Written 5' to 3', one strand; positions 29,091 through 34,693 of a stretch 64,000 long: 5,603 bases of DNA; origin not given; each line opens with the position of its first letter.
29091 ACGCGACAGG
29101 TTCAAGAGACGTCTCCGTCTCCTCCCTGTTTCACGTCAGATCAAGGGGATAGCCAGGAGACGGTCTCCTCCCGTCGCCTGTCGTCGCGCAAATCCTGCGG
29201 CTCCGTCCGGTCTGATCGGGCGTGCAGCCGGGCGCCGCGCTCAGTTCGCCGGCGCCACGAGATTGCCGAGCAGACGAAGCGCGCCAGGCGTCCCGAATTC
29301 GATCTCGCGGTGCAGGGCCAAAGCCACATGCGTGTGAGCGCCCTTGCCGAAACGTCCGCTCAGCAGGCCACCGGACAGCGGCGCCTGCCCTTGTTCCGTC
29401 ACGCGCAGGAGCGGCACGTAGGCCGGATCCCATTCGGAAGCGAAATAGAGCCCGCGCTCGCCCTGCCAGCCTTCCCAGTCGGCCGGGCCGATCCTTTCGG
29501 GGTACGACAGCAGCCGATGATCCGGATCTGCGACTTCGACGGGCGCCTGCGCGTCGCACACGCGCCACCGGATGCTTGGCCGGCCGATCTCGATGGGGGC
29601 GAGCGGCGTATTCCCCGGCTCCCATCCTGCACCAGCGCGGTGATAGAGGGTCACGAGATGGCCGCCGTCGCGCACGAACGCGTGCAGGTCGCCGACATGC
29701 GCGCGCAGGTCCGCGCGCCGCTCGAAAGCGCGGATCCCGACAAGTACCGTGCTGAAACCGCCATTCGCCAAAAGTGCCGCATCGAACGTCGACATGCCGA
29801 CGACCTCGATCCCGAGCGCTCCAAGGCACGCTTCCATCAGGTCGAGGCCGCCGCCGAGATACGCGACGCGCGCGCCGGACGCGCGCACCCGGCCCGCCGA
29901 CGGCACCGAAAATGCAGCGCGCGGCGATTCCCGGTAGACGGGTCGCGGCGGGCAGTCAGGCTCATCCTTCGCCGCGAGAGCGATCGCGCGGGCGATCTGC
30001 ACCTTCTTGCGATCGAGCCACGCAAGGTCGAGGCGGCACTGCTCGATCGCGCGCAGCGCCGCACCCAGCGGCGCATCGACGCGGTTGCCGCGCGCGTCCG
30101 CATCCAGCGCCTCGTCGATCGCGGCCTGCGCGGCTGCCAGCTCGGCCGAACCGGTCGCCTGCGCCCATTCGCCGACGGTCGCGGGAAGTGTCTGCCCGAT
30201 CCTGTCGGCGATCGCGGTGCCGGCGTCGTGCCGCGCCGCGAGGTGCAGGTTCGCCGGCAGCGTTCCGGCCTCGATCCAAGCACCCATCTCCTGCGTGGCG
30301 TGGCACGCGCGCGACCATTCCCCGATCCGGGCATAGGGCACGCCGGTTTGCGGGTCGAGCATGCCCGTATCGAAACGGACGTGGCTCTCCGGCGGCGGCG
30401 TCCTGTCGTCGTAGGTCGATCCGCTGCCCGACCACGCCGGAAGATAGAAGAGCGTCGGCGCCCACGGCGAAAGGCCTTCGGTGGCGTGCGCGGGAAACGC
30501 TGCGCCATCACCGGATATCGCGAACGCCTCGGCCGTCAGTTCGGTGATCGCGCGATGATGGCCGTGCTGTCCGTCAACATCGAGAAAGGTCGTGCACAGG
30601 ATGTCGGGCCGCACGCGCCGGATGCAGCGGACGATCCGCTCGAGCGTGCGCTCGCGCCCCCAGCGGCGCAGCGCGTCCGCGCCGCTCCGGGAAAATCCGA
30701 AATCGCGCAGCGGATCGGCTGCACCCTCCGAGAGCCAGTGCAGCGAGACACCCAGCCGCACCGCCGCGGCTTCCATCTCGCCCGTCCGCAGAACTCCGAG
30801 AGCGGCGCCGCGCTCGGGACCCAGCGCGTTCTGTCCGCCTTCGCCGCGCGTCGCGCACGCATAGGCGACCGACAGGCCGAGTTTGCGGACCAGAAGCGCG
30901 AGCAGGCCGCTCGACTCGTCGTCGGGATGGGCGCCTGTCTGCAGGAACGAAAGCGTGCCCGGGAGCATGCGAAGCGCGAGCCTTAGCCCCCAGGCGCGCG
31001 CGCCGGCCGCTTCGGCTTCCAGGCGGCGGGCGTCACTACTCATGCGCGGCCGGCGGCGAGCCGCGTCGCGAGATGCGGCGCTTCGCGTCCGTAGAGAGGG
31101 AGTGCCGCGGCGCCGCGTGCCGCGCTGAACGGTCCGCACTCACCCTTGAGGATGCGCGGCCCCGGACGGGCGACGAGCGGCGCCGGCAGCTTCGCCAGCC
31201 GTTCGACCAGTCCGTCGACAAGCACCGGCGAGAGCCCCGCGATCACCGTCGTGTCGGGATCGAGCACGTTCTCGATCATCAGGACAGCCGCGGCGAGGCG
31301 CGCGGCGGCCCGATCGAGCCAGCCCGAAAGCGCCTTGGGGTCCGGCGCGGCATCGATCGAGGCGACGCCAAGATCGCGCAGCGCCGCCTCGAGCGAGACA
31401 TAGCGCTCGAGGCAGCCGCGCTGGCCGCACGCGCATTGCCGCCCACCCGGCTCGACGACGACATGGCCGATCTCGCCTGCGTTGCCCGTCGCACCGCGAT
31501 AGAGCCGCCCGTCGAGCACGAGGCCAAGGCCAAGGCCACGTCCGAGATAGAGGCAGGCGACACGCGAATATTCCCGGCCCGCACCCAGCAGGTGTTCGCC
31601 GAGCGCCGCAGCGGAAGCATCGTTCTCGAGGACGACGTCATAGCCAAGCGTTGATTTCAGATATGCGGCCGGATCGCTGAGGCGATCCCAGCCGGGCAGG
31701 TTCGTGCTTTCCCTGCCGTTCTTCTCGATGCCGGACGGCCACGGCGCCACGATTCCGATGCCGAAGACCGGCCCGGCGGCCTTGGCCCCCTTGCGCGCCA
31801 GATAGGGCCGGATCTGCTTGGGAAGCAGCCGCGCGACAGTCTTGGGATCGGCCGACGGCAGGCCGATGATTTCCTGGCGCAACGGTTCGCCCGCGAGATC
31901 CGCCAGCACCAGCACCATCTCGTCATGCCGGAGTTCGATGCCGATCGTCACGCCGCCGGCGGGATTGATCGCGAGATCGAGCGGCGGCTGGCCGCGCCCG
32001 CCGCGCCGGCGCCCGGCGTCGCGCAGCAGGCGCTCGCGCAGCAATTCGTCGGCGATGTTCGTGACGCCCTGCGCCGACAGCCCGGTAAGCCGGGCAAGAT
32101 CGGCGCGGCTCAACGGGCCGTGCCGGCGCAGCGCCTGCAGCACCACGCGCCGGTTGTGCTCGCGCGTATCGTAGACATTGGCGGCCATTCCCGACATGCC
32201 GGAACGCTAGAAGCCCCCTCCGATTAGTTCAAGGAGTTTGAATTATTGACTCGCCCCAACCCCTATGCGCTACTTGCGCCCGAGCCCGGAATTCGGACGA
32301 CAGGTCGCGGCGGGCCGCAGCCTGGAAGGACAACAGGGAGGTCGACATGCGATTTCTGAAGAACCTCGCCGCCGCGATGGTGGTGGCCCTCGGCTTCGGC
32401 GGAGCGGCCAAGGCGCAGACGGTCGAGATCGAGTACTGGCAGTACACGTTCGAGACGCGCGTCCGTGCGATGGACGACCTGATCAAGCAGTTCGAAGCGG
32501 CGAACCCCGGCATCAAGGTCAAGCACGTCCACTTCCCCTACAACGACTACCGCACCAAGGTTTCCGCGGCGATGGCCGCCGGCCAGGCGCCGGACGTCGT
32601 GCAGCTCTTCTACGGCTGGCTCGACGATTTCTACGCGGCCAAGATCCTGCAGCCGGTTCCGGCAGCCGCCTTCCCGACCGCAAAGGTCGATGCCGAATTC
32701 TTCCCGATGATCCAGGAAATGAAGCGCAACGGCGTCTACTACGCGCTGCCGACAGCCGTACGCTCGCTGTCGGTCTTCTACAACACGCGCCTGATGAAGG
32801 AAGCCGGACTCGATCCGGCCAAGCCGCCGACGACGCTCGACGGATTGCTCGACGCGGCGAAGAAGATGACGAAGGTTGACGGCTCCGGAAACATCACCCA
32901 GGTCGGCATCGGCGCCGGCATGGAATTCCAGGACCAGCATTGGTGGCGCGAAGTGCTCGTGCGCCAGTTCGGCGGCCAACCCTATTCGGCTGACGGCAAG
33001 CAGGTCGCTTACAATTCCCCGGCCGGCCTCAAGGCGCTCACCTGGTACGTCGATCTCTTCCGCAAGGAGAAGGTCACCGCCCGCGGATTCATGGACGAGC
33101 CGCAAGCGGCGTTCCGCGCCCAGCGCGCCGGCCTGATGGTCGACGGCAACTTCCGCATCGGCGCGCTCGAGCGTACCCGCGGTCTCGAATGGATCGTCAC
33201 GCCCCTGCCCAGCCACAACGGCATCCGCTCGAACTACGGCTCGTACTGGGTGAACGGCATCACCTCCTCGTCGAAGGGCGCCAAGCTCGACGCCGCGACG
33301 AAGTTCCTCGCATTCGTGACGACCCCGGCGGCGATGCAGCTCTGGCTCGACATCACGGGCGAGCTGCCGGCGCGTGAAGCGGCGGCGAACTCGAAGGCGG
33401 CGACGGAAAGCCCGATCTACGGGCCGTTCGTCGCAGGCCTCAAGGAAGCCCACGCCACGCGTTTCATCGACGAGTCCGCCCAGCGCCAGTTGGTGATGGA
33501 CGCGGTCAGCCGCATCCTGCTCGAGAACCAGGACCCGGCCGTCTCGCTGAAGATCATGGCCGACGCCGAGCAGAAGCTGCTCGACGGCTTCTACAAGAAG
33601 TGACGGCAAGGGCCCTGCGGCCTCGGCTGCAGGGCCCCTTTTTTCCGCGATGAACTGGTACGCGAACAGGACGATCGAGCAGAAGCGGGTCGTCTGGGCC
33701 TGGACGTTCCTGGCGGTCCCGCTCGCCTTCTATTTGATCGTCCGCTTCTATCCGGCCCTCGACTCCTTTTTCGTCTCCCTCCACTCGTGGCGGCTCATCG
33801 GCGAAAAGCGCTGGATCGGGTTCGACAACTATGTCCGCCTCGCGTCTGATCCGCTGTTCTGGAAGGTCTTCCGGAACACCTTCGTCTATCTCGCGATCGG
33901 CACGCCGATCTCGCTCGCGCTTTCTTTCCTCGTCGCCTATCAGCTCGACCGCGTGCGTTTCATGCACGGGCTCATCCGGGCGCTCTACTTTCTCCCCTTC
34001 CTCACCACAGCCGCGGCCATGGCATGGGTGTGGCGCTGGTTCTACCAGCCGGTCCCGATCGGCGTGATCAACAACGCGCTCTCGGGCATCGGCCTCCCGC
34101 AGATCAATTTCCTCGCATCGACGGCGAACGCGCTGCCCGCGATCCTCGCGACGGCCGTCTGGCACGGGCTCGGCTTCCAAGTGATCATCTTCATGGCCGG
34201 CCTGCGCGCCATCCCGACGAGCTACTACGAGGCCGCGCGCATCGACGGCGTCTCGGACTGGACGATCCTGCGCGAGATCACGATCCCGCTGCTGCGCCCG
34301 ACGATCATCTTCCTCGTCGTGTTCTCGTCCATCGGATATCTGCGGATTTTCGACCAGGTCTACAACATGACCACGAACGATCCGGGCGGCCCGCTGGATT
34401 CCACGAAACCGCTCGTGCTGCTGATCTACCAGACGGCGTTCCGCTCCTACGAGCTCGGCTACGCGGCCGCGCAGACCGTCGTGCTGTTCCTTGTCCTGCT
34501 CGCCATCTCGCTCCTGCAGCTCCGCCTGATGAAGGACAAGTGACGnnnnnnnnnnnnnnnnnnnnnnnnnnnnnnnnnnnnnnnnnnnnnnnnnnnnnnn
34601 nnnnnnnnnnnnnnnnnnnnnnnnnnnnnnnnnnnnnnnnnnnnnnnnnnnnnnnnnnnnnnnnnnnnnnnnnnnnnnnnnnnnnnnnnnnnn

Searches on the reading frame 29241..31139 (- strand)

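Call 17: search_protein_families(library=pfam, proteins=[window:29241-31139:-], max_evalue=0.00001)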
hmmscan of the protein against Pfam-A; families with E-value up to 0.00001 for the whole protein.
window:29241-31139:- (632 aa): 1 family
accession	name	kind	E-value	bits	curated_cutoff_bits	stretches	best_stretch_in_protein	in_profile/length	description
PF02585.22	PIG-L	-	1.1e-19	71.7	28.2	1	68-205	3-128/129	GlcNAc-PI de-N-acetylase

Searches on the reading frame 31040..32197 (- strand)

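Call 17: search_protein_families(library=pfam, proteins=[window:31040-32197:-], max_evalue=0.00001)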
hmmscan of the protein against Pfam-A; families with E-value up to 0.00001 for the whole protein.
window:31040-32197:- (385 aa): 2 families
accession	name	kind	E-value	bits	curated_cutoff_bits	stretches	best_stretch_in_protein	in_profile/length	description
PF00480.26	ROK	-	1.9e-36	126.5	22.9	1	84-366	1-290/294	ROK family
PF12802.13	MarR_2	-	1.6e-06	28.6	27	1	19-65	10-60/61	MarR family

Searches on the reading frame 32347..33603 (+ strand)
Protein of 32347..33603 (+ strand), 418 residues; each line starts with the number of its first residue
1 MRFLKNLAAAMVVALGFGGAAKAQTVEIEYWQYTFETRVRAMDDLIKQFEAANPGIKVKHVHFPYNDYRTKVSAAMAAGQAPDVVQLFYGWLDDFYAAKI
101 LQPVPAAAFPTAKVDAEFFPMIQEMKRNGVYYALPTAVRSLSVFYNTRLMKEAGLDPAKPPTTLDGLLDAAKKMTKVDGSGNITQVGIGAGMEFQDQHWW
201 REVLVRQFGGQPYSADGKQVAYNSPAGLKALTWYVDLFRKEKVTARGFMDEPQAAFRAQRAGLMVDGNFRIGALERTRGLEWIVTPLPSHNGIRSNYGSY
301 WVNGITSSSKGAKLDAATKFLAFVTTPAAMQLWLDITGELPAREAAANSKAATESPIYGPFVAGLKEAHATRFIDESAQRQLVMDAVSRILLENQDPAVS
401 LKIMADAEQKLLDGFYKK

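Call 18: search_protein_families(library=pfam, proteins=[window:32347-33603:+], max_evalue=0.00001)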
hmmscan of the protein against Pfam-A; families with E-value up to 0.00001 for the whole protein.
window:32347-33603:+ (418 aa): 2 families
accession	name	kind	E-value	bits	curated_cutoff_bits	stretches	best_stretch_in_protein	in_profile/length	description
PF01547.30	SBP_bac_1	-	2.7e-39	136.4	26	1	40-330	8-306/307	Bacterial extracellular solute-binding protein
PF13416.11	SBP_bac_8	-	9.6e-37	127.7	27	1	45-357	2-276/279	Bacterial extracellular solute-binding protein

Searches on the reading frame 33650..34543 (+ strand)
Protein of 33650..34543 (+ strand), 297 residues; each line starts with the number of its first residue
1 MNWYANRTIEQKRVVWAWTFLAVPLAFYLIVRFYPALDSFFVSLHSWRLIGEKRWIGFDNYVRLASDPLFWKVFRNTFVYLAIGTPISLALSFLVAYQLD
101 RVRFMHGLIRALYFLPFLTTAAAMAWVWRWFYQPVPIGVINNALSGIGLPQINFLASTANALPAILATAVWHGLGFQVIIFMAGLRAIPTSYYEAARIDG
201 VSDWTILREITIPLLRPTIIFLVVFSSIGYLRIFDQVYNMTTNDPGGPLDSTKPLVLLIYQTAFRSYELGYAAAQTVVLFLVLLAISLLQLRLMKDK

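Call 18: search_protein_families(library=pfam, proteins=[window:33650-34543:+], max_evalue=0.00001)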
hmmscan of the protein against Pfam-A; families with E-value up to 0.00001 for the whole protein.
window:33650-34543:+ (297 aa): 1 family
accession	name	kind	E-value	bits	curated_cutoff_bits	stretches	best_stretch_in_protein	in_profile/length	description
PF00528.27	BPD_transp_1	-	6.2e-15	55.8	26.4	1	103-290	18-175/184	Binding-protein-dependent transport system inner membrane component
